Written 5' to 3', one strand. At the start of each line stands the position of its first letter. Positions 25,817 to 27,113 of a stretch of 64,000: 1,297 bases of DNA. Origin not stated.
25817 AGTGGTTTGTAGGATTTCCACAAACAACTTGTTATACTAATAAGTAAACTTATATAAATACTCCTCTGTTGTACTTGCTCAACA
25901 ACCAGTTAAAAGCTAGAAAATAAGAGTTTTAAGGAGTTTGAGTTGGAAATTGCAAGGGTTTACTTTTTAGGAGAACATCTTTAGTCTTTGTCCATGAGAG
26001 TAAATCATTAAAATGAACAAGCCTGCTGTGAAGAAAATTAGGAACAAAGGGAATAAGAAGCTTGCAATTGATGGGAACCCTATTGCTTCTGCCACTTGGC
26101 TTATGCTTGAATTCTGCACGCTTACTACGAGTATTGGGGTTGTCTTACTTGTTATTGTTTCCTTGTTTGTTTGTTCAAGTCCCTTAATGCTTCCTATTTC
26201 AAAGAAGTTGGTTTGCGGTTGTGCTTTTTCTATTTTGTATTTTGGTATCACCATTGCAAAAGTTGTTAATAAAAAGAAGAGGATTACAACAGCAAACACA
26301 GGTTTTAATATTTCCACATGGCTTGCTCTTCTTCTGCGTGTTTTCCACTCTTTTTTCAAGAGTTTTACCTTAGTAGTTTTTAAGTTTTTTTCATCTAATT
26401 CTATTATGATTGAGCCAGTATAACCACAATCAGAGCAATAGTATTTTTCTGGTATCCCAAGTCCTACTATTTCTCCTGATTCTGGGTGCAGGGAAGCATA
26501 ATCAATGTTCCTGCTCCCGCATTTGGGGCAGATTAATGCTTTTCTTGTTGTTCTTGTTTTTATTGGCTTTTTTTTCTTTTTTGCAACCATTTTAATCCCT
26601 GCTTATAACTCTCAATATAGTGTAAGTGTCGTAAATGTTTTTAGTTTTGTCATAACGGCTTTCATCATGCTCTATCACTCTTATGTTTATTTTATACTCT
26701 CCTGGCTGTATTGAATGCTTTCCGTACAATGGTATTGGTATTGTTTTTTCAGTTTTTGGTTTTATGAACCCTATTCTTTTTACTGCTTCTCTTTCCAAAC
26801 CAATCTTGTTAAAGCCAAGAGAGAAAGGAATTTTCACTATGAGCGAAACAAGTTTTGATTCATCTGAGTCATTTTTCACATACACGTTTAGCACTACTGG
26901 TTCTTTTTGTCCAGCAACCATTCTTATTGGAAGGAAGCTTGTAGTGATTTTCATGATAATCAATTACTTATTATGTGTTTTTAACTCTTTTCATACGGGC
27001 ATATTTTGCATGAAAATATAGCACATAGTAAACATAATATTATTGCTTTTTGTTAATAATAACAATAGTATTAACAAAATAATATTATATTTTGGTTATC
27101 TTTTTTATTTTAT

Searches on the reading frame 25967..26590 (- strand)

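Call 3: search_protein_families(library=pfam, proteins=[window:25967-26590:-], max_evalue=1)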
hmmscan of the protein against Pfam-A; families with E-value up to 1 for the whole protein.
window:25967-26590:- (207 aa): 19 families
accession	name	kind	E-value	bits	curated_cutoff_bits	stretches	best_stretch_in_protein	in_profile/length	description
PF10058.14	Zn_ribbon_10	-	0.0046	17.1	24.2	1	13-28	17-32/54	ER junction formation factor lunapark, zinc ribbon finger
PF25208.1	DUF7838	-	0.005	17.2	28.5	1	20-58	8-42/55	Domain of unknown function (DUF7838)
PF08271.17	Zn_Ribbon_TF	-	0.0074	16.3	29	1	20-29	2-11/43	TFIIB zinc-binding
PF20990.2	DUF2207_C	-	0.023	14.9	33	1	69-197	117-185/247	Predicted membrane protein (DUF2207) C-terminal domain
PF12760.12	Zn_ribbon_IS1595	-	0.03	14.7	25.4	1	20-58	20-46/46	Transposase zinc-ribbon domain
PF09723.15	Zn_ribbon_8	-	0.04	14.4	34.4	0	17-28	25-36/41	Zinc ribbon domain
PF05129.18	Zn_ribbon_Elf1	-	0.046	14.3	29.8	0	46-70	19-43/79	Transcription elongation factor Elf1 like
PF13240.11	Zn_Ribbon_1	-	0.053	13.8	25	0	21-30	2-11/23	zinc-ribbon domain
PF07332.16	Phage_holin_3_6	-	0.075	13.5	28.4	1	72-198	16-92/116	Putative Actinobacterial Holin-X, holin superfamily III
PF23451.1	Zn_ribbon_PaaD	-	0.11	12.5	27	1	7-30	3-26/53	PaaD zinc beta ribbon domain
PF13248.11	Zn_ribbon_3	-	0.14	12.1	27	0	21-28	5-11/26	zinc-ribbon domain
PF19592.4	DUF6097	-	0.15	12.6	27.5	1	80-116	51-87/152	Family of unknown function (DUF6097)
PF08792.16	A2L_zn_ribbon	-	0.16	12.1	22.9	0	15-26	18-29/33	A2L zinc ribbon domain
PF24838.2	8xMP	-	0.18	12.1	30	1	67-110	88-133/136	Octameric membrane protein family (8xMP)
PF18551.6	TackOD1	-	0.2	11.7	32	1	5-60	60-115/188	Thaumarchaeal output domain 1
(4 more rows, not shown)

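Call 4: search_protein_families(library=ncbifam, proteins=[window:25967-26590:-], max_evalue=1)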
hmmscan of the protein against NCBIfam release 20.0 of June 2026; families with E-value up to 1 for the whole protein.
window:25967-26590:- (207 aa): 14 families
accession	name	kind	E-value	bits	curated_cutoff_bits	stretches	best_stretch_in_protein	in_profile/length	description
TIGR00340.1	zpr1_rel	hypoth_equivalog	0.0017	17.9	117.95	1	21-95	1-75/163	zinc finger protein ZPR1 homolog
NF047912.1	ECs_2282_CxxC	subfamily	0.015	15.2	37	1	19-59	3-37/60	ECs_2282 family putative zinc-binding protein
TIGR03655.1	anti_R_Lar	subfamily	0.029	14.7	39.6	1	21-75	4-45/55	Lar family restriction alleviation protein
NF011481.0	PRK14890.1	equivalog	0.03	14.4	61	0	9-29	18-38/61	putative Zn-ribbon RNA-binding protein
NF010306.0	PRK13743.1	equivalog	0.031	14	144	0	179-197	40-58/140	F-type conjugal transfer protein TrbF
NF003440.0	PRK04972.1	equivalog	0.072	11.8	645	1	146-196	347-399/561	aspartate:alanine antiporter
TIGR02605.1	CxxC_CxxC_SSSS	subfamily_domain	0.12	12.4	31.3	0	17-28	25-36/52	FmdB family zinc ribbon protein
NF001669.0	PRK00432.1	equivalog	0.28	11.2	54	0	14-58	22-52/58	30S ribosomal protein S27ae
NF050000.1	IS1_IS1595_Zn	domain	0.44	11.2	28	0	49-58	21-30/34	IS1/IS1595 family N-terminal zinc-binding domain-containing protein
NF048018.1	IS256_N_4Cys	domain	0.69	10.6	27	0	21-29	2-10/31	transposase-like zinc-binding domain-containing protein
NF011482.0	PRK14892.1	equivalog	0.74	9.8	109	0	4-30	6-33/101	putative transcription elongation factor Elf1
TIGR04165.1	methano_modCys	hypoth_equivalog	0.93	9.8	60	0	21-57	10-44/50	TIGR04165 family Cys-rich peptide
NF041909.1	HVO_2753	equivalog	0.97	9.4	80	0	49-59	48-58/59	HVO_2753 family zinc finger protein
TIGR01432.1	QOXA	equivalog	0.99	8.7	240.95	0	92-124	32-64/227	cytochrome aa3 quinol oxidase subunit II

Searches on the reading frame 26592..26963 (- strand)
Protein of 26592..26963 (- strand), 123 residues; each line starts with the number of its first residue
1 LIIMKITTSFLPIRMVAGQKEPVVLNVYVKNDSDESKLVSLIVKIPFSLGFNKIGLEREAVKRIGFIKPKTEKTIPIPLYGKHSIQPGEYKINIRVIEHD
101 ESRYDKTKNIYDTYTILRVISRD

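Call 3: search_protein_families(library=pfam, proteins=[window:26592-26963:-], max_evalue=1)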
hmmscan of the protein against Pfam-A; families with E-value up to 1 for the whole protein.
window:26592-26963:- (123 aa): 1 family
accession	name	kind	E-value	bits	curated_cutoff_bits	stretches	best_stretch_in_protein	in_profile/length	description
PF00927.28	Transglut_C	-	0.096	13.3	26.6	1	18-79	12-74/106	Transglutaminase family, C-terminal ig like domain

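Call 4: search_protein_families(library=ncbifam, proteins=[window:26592-26963:-], max_evalue=1)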
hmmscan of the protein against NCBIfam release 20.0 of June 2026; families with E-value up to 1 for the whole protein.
window:26592-26963:- (123 aa): 0 families
